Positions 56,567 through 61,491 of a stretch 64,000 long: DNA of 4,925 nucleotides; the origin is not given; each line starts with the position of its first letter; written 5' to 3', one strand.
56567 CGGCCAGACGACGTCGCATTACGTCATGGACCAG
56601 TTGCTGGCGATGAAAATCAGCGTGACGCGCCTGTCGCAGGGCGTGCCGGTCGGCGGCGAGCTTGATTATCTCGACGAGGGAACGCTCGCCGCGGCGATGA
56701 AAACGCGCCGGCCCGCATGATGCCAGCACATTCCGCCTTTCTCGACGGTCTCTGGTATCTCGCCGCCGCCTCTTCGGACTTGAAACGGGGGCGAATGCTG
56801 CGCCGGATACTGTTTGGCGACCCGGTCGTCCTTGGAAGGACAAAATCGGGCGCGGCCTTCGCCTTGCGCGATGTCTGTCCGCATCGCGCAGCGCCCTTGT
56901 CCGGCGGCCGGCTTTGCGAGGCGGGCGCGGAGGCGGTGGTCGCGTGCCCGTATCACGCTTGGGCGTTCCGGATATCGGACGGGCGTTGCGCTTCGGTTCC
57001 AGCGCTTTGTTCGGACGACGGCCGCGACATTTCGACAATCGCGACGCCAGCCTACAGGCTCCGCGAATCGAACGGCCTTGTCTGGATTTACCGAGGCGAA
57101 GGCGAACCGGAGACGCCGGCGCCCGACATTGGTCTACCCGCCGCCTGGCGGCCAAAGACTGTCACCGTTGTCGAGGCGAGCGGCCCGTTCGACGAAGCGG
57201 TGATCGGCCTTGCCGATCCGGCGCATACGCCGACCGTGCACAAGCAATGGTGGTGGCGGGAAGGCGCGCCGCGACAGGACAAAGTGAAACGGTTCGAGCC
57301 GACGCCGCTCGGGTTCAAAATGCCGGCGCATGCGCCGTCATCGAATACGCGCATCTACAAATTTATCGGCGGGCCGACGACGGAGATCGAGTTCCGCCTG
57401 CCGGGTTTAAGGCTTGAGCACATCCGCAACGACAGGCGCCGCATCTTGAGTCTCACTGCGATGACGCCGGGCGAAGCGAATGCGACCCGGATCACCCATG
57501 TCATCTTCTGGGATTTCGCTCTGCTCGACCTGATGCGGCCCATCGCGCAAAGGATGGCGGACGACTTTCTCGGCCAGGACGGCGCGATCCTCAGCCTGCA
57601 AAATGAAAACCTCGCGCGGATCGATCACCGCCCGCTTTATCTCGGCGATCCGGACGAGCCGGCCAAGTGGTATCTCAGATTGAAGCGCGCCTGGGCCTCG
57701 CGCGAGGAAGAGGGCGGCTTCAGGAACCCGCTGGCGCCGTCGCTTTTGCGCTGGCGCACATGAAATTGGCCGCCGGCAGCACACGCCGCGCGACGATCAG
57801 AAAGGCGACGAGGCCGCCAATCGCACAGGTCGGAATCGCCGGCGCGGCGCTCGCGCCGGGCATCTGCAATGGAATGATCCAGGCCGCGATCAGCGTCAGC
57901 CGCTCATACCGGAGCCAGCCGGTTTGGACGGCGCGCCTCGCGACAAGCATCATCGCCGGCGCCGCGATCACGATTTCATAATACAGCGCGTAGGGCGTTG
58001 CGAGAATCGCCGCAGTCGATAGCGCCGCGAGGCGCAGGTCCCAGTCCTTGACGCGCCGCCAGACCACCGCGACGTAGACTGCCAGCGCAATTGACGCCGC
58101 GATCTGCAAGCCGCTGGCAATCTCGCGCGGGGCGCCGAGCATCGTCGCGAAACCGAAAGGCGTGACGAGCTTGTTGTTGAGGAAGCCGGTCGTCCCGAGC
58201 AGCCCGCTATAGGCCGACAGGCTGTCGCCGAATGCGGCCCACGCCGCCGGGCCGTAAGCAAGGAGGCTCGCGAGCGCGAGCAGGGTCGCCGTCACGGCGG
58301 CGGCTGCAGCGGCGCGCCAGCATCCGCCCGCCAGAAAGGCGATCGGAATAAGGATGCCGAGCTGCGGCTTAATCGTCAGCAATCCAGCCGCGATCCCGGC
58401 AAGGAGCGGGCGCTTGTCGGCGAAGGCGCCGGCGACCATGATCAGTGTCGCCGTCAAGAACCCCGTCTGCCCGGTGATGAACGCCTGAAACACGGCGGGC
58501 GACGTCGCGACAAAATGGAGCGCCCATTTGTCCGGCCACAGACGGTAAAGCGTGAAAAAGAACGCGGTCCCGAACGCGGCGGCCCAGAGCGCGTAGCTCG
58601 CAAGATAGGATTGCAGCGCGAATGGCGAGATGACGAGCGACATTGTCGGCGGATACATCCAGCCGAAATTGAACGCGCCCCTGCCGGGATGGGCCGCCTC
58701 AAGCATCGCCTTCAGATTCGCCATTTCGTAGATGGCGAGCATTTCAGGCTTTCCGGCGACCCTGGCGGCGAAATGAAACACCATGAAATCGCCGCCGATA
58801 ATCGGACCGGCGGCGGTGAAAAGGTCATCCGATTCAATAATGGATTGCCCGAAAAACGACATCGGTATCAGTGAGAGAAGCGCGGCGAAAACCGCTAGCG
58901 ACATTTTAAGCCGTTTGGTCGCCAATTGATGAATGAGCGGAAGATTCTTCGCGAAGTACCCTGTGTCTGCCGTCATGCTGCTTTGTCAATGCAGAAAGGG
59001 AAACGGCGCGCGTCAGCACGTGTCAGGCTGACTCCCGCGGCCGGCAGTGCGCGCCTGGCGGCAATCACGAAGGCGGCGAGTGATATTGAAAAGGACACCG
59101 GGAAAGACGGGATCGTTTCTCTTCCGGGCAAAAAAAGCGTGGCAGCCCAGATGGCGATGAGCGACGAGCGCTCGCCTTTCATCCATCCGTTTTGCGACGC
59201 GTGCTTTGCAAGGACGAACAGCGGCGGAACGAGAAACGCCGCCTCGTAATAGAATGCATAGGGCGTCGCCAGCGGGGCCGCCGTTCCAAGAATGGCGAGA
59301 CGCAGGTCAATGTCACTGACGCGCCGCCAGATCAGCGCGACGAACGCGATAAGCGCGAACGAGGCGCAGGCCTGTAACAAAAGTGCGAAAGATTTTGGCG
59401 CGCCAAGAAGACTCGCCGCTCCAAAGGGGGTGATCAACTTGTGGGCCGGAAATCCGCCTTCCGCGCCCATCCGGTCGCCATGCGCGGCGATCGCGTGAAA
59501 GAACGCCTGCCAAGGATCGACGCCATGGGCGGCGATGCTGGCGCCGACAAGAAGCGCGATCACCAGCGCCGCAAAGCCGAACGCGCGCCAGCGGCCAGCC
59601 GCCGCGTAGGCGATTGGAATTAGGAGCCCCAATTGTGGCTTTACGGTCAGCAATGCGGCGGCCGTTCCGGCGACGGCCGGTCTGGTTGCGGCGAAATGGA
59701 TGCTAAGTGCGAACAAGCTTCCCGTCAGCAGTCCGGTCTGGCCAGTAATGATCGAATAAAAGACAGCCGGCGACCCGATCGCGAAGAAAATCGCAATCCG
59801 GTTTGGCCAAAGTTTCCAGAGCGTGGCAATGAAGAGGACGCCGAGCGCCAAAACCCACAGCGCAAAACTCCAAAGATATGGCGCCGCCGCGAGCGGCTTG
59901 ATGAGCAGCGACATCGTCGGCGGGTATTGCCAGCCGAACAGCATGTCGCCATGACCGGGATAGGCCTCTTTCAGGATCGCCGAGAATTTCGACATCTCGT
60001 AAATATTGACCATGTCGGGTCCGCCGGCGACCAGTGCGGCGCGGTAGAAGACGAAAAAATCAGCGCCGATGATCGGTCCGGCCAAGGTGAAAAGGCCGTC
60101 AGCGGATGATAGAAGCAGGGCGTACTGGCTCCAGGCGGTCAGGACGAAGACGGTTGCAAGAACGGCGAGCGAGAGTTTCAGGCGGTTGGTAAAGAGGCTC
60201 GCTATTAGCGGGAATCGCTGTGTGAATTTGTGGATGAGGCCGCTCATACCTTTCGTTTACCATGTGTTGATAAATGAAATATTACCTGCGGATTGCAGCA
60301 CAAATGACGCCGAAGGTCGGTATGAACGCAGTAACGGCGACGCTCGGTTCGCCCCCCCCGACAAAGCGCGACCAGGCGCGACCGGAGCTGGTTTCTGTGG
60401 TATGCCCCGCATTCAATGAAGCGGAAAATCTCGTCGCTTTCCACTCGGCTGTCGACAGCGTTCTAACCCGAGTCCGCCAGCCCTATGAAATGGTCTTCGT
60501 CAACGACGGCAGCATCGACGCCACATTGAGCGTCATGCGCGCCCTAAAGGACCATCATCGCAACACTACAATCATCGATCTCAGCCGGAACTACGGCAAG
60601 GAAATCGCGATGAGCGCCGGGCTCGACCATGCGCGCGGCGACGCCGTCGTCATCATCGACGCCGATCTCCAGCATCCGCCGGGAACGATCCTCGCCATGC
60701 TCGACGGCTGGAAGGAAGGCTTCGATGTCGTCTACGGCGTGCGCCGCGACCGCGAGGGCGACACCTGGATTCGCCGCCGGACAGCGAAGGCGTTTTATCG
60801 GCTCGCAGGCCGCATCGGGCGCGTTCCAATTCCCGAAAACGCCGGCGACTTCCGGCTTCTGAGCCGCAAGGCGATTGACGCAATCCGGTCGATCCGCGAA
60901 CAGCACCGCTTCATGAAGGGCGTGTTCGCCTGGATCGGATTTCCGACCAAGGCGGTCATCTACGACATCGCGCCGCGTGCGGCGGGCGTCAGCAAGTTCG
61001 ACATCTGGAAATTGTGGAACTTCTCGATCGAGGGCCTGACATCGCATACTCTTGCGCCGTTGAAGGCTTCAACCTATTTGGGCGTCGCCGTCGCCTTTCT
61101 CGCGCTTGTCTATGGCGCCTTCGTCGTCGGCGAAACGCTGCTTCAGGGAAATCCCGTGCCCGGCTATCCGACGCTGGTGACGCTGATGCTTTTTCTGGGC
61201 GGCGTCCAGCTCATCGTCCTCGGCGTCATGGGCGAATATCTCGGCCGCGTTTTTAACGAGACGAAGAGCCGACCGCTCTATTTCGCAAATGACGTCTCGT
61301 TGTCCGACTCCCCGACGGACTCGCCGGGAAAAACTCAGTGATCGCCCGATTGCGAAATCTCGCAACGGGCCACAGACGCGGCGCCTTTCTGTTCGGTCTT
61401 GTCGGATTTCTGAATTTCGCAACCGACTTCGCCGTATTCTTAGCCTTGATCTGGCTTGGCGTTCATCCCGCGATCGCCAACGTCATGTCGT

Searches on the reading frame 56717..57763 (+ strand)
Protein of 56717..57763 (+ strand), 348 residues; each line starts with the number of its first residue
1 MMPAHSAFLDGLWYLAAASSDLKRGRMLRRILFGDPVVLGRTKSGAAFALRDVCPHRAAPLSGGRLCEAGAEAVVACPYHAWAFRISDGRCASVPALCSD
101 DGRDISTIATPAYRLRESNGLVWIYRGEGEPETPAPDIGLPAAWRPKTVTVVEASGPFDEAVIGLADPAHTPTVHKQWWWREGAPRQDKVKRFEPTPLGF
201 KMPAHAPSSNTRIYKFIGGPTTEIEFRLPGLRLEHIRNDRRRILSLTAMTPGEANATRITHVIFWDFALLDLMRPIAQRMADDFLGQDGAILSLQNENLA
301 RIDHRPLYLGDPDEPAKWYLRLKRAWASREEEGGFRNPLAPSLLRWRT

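Call 14: search_protein_families(library=pfam, proteins=[window:56717-57763:+])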
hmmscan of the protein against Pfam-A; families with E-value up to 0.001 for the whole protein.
window:56717-57763:+ (348 aa): 3 families
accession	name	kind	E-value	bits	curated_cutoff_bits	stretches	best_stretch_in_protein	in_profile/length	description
PF00355.32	Rieske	-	6.1e-20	71.4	20.3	1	13-97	2-81/88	Rieske [2Fe-2S] domain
PF13806.12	Rieske_2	-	5.3e-10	39.6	27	1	13-124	2-103/104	Rieske-like [2Fe-2S] domain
PF19112.6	VanA_C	-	0.00024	21.7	23.5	1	221-305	77-167/193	Vanillate O-demethylase oxygenase C-terminal domain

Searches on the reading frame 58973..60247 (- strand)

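Call 71: search_protein_families(library=pfam, proteins=[window:58973-60247:-], max_evalue=0.01)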
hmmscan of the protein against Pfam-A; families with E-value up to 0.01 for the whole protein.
window:58973-60247:- (424 aa): 1 family
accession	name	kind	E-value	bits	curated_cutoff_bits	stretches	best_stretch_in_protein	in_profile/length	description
PF09594.16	GT87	-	8.6e-26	91.6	25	1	106-329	1-237/237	Glycosyltransferase family 87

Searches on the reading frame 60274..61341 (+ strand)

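Call 71: search_protein_families(library=pfam, proteins=[window:60274-61341:+], max_evalue=0.01)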
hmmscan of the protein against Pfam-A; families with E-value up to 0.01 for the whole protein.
window:60274-61341:+ (355 aa): 4 families
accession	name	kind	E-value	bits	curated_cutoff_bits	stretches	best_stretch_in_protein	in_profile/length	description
PF00535.33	Glycos_transf_2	-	1.6e-30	106.6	23.3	1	41-204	1-167/168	Glycosyl transferase family 2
PF13641.12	Glyco_tranf_2_3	-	2e-08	35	27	1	37-176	1-142/230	Glycosyltransferase like family 2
PF10111.15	Glyco_tranf_2_2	-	1.6e-05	25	27.3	1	62-133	18-93/276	Glycosyltransferase like family 2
PF13506.12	Glyco_transf_21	-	4.3e-05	23.5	21.7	1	109-204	18-117/174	Glycosyl transferase family 21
